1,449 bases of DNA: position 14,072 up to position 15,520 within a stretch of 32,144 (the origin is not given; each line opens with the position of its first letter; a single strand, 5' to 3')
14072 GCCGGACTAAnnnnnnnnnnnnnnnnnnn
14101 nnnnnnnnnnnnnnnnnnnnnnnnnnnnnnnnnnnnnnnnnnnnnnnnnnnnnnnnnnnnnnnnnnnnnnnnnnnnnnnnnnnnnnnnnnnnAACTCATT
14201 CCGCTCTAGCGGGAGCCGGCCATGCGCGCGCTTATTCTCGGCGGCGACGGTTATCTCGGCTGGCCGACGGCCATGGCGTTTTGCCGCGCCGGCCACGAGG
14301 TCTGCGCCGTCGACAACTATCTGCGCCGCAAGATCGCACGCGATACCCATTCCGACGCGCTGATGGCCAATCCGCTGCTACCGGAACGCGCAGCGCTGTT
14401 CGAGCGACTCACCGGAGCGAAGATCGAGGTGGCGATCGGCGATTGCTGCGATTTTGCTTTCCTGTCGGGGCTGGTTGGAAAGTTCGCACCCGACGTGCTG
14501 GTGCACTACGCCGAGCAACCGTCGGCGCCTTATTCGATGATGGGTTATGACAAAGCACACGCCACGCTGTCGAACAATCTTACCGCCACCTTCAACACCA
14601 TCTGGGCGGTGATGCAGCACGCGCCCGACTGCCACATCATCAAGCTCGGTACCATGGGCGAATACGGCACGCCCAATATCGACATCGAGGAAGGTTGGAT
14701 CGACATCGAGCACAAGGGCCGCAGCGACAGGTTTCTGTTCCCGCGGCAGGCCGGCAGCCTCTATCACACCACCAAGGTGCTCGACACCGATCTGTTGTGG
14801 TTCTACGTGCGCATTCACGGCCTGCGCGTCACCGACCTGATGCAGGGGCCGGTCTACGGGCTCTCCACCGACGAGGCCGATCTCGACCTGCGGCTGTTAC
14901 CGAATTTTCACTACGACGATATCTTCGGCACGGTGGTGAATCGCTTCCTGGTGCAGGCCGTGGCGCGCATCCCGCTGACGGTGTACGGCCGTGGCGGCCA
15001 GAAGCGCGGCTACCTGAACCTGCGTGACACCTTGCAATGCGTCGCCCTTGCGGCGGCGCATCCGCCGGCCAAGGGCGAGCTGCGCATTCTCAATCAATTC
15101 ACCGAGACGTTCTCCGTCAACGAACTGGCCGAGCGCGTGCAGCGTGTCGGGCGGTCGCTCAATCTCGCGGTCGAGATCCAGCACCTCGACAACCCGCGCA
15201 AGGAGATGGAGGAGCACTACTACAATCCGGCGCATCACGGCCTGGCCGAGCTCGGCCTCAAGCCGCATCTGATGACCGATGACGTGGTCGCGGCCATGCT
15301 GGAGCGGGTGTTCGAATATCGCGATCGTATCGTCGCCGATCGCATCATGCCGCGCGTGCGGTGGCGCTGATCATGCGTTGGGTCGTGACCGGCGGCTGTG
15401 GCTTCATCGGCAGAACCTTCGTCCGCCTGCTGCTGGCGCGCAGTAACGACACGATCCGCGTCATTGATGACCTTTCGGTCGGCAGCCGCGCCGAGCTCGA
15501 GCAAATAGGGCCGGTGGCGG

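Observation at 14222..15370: UDP-sulfoquinovose synthase (SqdB/SQD1) homolog embedded in a polysaccharide cluster rather than a sulfolipid operon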

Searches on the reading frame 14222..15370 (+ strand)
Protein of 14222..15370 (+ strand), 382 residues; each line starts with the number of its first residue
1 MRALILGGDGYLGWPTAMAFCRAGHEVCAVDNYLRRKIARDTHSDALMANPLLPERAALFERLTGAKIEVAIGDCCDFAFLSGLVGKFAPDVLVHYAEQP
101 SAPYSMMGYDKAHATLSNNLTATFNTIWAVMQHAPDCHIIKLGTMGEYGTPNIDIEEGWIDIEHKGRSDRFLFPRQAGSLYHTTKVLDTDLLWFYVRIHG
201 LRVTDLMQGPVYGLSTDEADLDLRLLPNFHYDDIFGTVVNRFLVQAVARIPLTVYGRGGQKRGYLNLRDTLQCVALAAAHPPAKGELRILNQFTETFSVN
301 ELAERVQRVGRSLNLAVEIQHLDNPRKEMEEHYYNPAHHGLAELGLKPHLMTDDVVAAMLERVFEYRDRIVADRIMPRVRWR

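Call 3: search_protein_families(library=ncbifam, proteins=[window:14222-15370:+], max_evalue=0.001)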
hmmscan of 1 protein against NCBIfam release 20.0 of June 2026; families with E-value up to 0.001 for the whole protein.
window:14222-15370:+ (382 aa): 4 families
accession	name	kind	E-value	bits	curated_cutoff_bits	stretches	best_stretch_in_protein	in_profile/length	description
NF041015.1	UDPsulfquin_syn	equivalog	6.9e-135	449.9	575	1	1-382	1-384/384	UDP-sulfoquinovose synthase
TIGR01179.1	galE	equivalog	2.9e-05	23.1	262.3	0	4-151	3-128/332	UDP-glucose 4-epimerase GalE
TIGR01181.1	dTDP_gluc_dehyt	equivalog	3.5e-05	23.1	365.1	0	66-150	50-131/321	dTDP-glucose 4,6-dehydratase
NF007956.0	PRK10675.1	subfamily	0.00038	19.7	394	0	1-135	1-115/338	UDP-glucose 4-epimerase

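Call 4: search_protein_families(library=pfam, proteins=[window:14222-15370:+], max_evalue=0.001)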
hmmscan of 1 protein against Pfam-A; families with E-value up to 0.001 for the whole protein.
window:14222-15370:+ (382 aa): 2 families
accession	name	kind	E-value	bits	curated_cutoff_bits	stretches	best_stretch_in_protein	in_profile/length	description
PF01370.27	Epimerase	-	5.5e-13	49.3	20.9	1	3-288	1-235/240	NAD dependent epimerase/dehydratase family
PF16363.11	GDP_Man_Dehyd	-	2.3e-07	31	27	1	4-152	1-137/332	GDP-mannose 4,6 dehydratase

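Call 5: search_solved_structures(query=window:14222-15367:+, show_alignments=2)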
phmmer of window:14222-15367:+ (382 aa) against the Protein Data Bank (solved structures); distinct sequences matched with E-value up to 0.001: 8.
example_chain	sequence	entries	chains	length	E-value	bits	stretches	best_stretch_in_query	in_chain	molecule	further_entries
1qrr_A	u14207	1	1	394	2.8e-121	408.4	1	2-382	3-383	sulfolipid biosynthesis (SQD1) PROTEIN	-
1i24_A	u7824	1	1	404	3.2e-121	408.2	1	2-382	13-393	SULFOLIPID BIOSYNTHESIS PROTEIN SQD1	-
1i2b_A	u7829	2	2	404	1.6e-120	405.9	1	2-382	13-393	SULFOLIPID BIOSYNTHESIS PROTEIN SQD1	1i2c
4gll_A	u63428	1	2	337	1.3e-06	31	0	227-307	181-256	UDP-glucuronic acid decarboxylase 1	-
4lk3_A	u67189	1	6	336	1.3e-06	31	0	227-307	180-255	UDP-glucuronic acid decarboxylase 1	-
4m55_A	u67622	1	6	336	1.3e-06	30.9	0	227-307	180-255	UDP-glucuronic acid decarboxylase 1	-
2b69_A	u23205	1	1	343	1.4e-06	30.9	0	227-307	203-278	UDP-glucuronate decarboxylase 1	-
6bwl_A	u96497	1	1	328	2.9e-05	26.5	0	236-331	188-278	Pal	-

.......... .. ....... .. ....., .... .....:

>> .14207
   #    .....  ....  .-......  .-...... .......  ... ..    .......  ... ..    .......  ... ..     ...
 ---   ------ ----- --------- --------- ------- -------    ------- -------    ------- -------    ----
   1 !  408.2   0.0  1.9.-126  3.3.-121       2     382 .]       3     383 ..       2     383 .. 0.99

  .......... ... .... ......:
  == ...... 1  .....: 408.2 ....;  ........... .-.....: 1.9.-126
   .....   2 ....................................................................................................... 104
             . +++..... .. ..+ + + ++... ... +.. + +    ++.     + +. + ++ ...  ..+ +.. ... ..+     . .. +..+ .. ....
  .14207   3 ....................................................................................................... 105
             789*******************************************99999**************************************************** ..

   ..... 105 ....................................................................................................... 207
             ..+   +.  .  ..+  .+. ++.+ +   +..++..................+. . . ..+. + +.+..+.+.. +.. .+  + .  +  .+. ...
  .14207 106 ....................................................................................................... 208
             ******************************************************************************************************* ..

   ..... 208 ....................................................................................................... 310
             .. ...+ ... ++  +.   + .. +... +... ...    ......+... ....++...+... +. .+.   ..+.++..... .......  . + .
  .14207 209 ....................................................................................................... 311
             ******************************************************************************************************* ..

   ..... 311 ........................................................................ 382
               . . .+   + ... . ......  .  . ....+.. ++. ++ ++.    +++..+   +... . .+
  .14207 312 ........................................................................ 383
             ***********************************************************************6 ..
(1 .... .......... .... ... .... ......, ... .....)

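Call 10: find_encoding_contigs(protein=window:14222-15370:+, flank=10000, max_places=6)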
Protein window:14222-15370:+ (382 aa): no gene with exactly this product is on record in the collection.

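Call 11: find_homologous_proteins(query=window:14222-15367:+, max_evalue=1e-20)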
Query window:14222-15367:+ (382 aa): 8000 proteins with E <= 1e-20 among 8000 candidates; the best 120 are listed.
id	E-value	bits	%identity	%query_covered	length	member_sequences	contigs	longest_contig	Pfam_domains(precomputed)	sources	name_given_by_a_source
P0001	4.7e-234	795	89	100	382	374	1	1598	PF16363.12,PF01370.28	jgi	jgi:UDP-sulfoquinovose synthase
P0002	1.1e-229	780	91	95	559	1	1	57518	PF16363.12,PF01370.28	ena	-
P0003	2.5e-229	779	89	100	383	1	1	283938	PF01370.28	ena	-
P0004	2.9e-227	772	85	100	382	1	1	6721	PF16363.12,PF01370.28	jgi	jgi:UDP-sulfoquinovose synthase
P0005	1.4e-225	767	84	100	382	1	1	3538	PF16363.12,PF01370.28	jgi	jgi:UDP-sulfoquinovose synthase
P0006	2.9e-225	766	84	100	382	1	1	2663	PF16363.12,PF01370.28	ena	-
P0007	7.8e-225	764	84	100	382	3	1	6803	PF16363.12,PF01370.28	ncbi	-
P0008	9.9e-225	764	83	100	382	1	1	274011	PF16363.12,PF01370.28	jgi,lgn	jgi:UDP-sulfoquinovose synthase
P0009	1.3e-223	760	84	100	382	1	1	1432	PF16363.12,PF01370.28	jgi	-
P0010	7.5e-223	758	84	100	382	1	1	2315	PF16363.12,PF01370.28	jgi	jgi:UDP-sulfoquinovose synthase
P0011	2.8e-221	753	83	100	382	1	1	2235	PF16363.12,PF01370.28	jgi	jgi:UDP-sulfoquinovose synthase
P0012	6.3e-220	748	83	100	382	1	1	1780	PF16363.12,PF01370.28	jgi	-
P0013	2.3e-219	746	82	100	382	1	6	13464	PF16363.12,PF01370.28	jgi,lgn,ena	-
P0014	5.4e-219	745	82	100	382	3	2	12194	PF16363.12,PF01370.28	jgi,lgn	jgi:UDP-sulfoquinovose synthase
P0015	6.1e-219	745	82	100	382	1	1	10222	PF16363.12,PF01370.28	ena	-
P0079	8.7e-208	708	78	100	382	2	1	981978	PF16363.12,PF01370.28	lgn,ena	-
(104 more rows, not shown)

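Call 13: find_related_loci(query=window:14222-15367:+, collection=genome_contigs, flank=10000)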
Query window:14222-15367:+ (382 aa) in genome_contigs; peptide patterns used: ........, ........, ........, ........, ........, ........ (x = any residue, [..] = any of these).
352 stretches matched a pattern; 290 encode a relative of the query (tblastn E <= 1e-3); the best 80 are kept; 80 distinct loci.
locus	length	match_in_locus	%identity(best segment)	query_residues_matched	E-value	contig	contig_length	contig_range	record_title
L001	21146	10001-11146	91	1-382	0e+0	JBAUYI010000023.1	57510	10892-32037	MAG: Xanthobacteraceae bacterium isolate MFD10067_ilm_asm_bin34 k127_226432, whole genome shotgun sequence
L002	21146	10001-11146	91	1-382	0e+0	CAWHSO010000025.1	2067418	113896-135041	MAG: uncultured Alphaproteobacteria bacterium isolate MFD03399.bin.2.59 genome assembly, contig: contig_4875, whole geno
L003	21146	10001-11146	90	1-382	0e+0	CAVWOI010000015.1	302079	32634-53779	MAG: uncultured Alphaproteobacteria bacterium isolate MFD00964.bin.3.426 genome assembly, contig: contig_26270, whole ge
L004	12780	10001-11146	79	1-382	0e+0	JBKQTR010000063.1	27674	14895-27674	MAG: Stellaceae bacterium isolate MHr2D2E2F__bin_5 MHr2D2E2F_000000043103, whole genome shotgun sequence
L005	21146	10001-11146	81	1-382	0e+0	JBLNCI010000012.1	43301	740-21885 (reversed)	MAG: Gemmatimonas sp. isolate MAG129 PRJNA950955_bin36_renamed_11, whole genome shotgun sequence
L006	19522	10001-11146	79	1-382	0e+0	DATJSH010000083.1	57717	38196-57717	MAG TPA_asm: Stellaceae bacterium isolate SMAG_U14988 k141_1667008, whole genome shotgun sequence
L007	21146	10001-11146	79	1-382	0e+0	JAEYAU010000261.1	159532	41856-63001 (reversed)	MAG: Proteobacteria bacterium isolate OH_HDB_37 k127_1254930, whole genome shotgun sequence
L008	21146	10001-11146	75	1-382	0e+0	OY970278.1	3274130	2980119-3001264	MAG: Candidatus Eremiobacteraeota bacterium isolate MFD04463.bin.c.10 genome assembly, chromosome: 1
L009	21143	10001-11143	73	1-381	0e+0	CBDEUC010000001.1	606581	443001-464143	MAG: Gammaproteobacteria bacterium isolate 8e3bc6ce-b841-443b-bc1b-2004cf7c1c0e genome assembly, contig: contig_1, whole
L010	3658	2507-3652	73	1-382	0e+0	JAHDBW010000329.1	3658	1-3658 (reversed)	MAG: Anaerolineales bacterium isolate MAG-12 RZ_65200, whole genome shotgun sequence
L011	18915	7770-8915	74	1-382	0e+0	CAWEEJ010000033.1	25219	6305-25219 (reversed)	MAG: uncultured Chloroflexia bacterium isolate MFD03804.bin.2.17 genome assembly, contig: contig_54261, whole genome sho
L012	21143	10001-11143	73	1-381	0e+0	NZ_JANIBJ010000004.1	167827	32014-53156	Methylomonas subterranea strain SURF-2 SURF2.00004, whole genome shotgun sequence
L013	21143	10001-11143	72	1-381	0e+0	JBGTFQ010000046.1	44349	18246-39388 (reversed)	MAG: Rubrobacteraceae bacterium isolate JTS-RE196 k141_4736027, whole genome shotgun sequence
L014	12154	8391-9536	73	1-382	0e+0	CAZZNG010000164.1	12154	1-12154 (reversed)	MAG TPA_asm: uncultured Litorilinea sp. isolate SRP263527_co1_235 genome assembly, contig: NODE_4529_length_12154_cov_5.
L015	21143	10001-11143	73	1-381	0e+0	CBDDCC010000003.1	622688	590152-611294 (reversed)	MAG: Rhodospirillales bacterium isolate 49eb7ec8-7e6e-496e-ac33-4637e083baf7 genome assembly, contig: contig_3, whole ge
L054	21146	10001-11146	70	1-382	0e+0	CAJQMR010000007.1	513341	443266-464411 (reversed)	MAG: uncultured Anaerolineae bacterium isolate 10_20180412_Bin_Bin_103_1 genome assembly, contig: c_000010044098, whole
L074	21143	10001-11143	71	1-381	0e+0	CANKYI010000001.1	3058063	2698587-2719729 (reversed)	uncultured Erythrobacter sp. isolate 229.fasta genome assembly, contig: NODE_1, whole genome shotgun sequence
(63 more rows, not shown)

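Call 24: search_dna_similar(query=window:14222-15367:+, collection=plasmids, mode=protein, max_evalue=1e-30, max_rows=40)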
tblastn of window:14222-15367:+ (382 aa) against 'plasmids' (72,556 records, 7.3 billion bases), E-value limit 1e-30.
Records with a match: 23; places in all: 23; records where one place covers at least 80% of the query: 22.
Best place of each record, by identity: <60% 23.
By first word of the organism name: Sinorhizobium 4; Agrobacterium 4; Rhizobium 3; Haladaptatus 3; Pseudonocardia 1; Rhodococcus 1; Microbulbifer 1; Marinovum 1; Pelagovum 1; Rhodobacteraceae 1; and 3 more.
By predicted mobility (MOB-suite, as given by PLSDB): non-mobilizable 19; mobilizable 2; conjugative 2.
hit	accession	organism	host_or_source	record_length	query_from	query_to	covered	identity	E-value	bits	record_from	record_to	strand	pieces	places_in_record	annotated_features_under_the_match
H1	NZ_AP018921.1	Pseudonocardia autotrophica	-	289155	1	382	100%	49.0%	2e-115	376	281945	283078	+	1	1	NAD-dependent epimerase/dehydratase family protein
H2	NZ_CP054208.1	Rhodococcus qingshengii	cell culture,carbendazim contaminated ...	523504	1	381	100%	40.8%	5e-85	288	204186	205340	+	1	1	NAD-dependent epimerase/dehydratase family protein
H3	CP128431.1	Microbulbifer sp. MKSA007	Smenospongia aurea,bacteria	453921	2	375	98%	41.4%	4e-83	283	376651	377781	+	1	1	NAD-dependent epimerase/dehydratase family protein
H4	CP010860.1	Marinovum algicola DG 898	-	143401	1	381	100%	38.3%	2e-74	258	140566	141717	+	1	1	Nucleoside-diphosphate-sugar epimerase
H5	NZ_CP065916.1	Pelagovum pacificum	cell culture,seawater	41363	1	382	100%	37.8%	3e-77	266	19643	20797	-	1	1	NAD-dependent epimerase/dehydratase family protein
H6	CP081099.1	Rhodobacteraceae bacterium M382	-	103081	1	382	100%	37.5%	4e-74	257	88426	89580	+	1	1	NAD-dependent epimerase/dehydratase family protein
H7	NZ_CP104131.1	Sinorhizobium sp. K101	Phaseolus vulgaris,cell ...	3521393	1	381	100%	37.2%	1e-71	250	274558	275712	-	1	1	none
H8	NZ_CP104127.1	Sinorhizobium sp. M103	Phaseolus vulgaris,cell ...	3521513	1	381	100%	37.2%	1e-71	250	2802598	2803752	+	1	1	none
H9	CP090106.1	Sinorhizobium meliloti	Medicago,Cell culture,Plant nodule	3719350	1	381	100%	37.2%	2e-71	249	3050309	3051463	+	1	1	NAD-dependent epimerase/dehydratase family protein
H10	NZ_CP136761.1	Palleronia sp. LCG004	cell culture,Intertidal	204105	1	381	100%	37.0%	4e-71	249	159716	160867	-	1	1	NAD-dependent epimerase/dehydratase family protein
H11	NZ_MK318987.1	Rhizobium rhizogenes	-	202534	1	381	100%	35.7%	6e-64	228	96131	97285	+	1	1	NAD-dependent epimerase/dehydratase family protein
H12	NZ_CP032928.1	Agrobacterium tumefaciens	Rubus sp.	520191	1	382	100%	35.4%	1e-66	236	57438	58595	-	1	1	NAD-dependent epimerase/dehydratase family protein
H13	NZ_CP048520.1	Agrobacterium tumefaciens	walnut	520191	1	382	100%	35.4%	1e-66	236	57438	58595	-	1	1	NAD-dependent epimerase/dehydratase family protein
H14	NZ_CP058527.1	Agrobacterium tumefaciens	-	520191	1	382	100%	35.4%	1e-66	236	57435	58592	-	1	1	NAD-dependent epimerase/dehydratase family protein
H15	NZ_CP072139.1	Agrobacterium sp. S7/73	Phyla canescens,cell culture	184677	1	382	100%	35.4%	1e-66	236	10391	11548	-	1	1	NAD-dependent epimerase/dehydratase family protein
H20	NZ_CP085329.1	Haladaptatus salinisoli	cell culture,saline soil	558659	1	382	100%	34.5%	1e-57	209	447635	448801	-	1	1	NAD-dependent epimerase/dehydratase family protein | hypothetical protein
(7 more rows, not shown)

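Call 25: get_annotated_region(hit=H9, flank=5000)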
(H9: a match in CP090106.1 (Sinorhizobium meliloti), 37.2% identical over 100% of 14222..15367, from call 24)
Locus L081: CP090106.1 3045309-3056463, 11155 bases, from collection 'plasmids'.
description: Sinorhizobium meliloti strain Ak57 plasmid pSymB, complete sequence
organism: Sinorhizobium meliloti (NCBI taxid 382)
taxonomy: Bacteria; Pseudomonadota; Alphaproteobacteria; Hyphomicrobiales; Rhizobiaceae; Sinorhizobium; Sinorhizobium meliloti
host: -; source: Medicago,Cell culture,Plant nodule; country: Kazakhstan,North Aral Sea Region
typing (MOB-suite, as given by PLSDB): non-mobilizable
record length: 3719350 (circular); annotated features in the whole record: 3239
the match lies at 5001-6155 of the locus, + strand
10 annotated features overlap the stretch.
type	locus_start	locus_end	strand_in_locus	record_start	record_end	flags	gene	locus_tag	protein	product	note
CDS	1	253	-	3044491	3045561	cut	-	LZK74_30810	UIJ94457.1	hypothetical protein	-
CDS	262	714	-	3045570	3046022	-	tolR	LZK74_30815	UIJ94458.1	protein TolR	-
CDS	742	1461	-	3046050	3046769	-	tolQ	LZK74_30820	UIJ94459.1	protein TolQ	-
CDS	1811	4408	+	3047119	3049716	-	ligD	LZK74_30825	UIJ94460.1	DNA ligase D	-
CDS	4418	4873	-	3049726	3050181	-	ybgC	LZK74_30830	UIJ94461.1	tol-pal system-associated acyl-CoA thioesterase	-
CDS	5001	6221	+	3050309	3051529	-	-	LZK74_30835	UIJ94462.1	NAD-dependent epimerase/dehydratase family protein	-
CDS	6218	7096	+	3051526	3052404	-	-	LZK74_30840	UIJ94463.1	glycosyl transferase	-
CDS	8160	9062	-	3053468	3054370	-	-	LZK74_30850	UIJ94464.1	metallophosphoesterase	-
CDS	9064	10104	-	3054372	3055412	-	ruvB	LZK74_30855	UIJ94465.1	Holliday junction branch migration DNA helicase RuvB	-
CDS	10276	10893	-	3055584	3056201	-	ruvA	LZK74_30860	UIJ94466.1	Holliday junction branch migration protein RuvA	-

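Call 26: get_annotated_region(hit=H1, flank=8000)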
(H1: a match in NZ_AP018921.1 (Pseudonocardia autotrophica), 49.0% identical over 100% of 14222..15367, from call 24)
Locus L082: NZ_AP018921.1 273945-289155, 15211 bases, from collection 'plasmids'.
description: Pseudonocardia autotrophica strain NBRC 12743 plasmid pPA12743CP, complete sequence
organism: Pseudonocardia autotrophica (NCBI taxid 2074)
taxonomy: Bacteria; Actinomycetota; Actinomycetes; Pseudonocardiales; Pseudonocardiaceae; Pseudonocardia; Pseudonocardia autotrophica
host: -; source: -; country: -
typing (MOB-suite, as given by PLSDB): mobilizable; relaxase MOBF
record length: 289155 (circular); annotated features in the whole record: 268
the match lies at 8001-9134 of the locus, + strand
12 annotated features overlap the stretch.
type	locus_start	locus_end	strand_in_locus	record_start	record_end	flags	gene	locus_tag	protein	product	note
CDS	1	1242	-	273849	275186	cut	-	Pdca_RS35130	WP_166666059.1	HAMP domain-containing sensor histidine kinase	GO:0007165 - signal transduction [Evidence IEA]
CDS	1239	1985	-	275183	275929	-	-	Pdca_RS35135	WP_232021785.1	response regulator transcription factor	GO:0000160 - phosphorelay signal transduction system [Evidence IEA]; GO:0006355 - regulation of DNA-templated ...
CDS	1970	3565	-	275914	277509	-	murJ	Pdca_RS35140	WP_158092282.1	murein biosynthesis integral membrane protein MurJ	GO:0034204 - lipid translocation [Evidence IEA]; GO:0009252 - peptidoglycan biosynthetic process [Evidence IEA]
CDS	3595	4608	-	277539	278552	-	-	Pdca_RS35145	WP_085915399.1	hypothetical protein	-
CDS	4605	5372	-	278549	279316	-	-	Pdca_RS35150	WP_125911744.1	GNAT family N-acetyltransferase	-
CDS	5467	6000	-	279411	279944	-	-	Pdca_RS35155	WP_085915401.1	hypothetical protein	-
CDS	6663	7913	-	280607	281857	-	-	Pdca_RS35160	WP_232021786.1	glycosyltransferase family 2 protein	-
CDS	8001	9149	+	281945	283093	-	-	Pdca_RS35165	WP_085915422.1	NAD-dependent epimerase/dehydratase family protein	-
CDS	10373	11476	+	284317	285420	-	-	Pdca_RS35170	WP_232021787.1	PLP-dependent cysteine synthase family protein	-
CDS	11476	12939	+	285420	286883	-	-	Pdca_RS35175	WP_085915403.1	MFS transporter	GO:0055085 - transmembrane transport [Evidence IEA]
CDS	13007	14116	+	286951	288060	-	-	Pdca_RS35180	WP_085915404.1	hypothetical protein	-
CDS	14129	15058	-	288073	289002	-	-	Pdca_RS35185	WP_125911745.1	F510_1955 family glycosylhydrolase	-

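Call 48: find_encoding_contigs(protein=P0003, flank=10000, max_places=2)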
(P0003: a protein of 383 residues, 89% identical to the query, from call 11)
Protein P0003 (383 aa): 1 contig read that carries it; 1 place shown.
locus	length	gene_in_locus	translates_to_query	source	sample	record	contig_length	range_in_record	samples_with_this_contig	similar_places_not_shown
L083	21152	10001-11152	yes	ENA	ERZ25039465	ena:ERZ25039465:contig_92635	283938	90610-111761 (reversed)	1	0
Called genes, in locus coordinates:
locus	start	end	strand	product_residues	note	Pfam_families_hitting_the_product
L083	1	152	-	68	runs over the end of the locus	PF00923:TAL_FSA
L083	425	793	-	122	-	PF13344:Hydrolase_6 (weak)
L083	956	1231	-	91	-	PF01370:Epimerase, PF16363:GDP_Man_Dehyd (weak)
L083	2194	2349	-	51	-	-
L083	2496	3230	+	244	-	PF01757:Acyl_transf_3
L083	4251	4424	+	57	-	-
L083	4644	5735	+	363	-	-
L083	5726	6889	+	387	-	-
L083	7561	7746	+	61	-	-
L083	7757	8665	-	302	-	PF00535:Glycos_transf_2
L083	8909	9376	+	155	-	PF04321:RmlD_sub_bind, PF01073:3Beta_HSD, PF01370:Epimerase, PF02719:Polysacc_synt_2, PF16363:GDP_Man_Dehyd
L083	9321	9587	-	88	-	-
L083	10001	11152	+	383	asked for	PF01370:Epimerase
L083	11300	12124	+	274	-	PF01073:3Beta_HSD, PF01370:Epimerase, PF02719:Polysacc_synt_2, PF04321:RmlD_sub_bind, PF07993:NAD_binding_4, PF13460:NAD_binding_10, PF16363:GDP_Man_Dehyd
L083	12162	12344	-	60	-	-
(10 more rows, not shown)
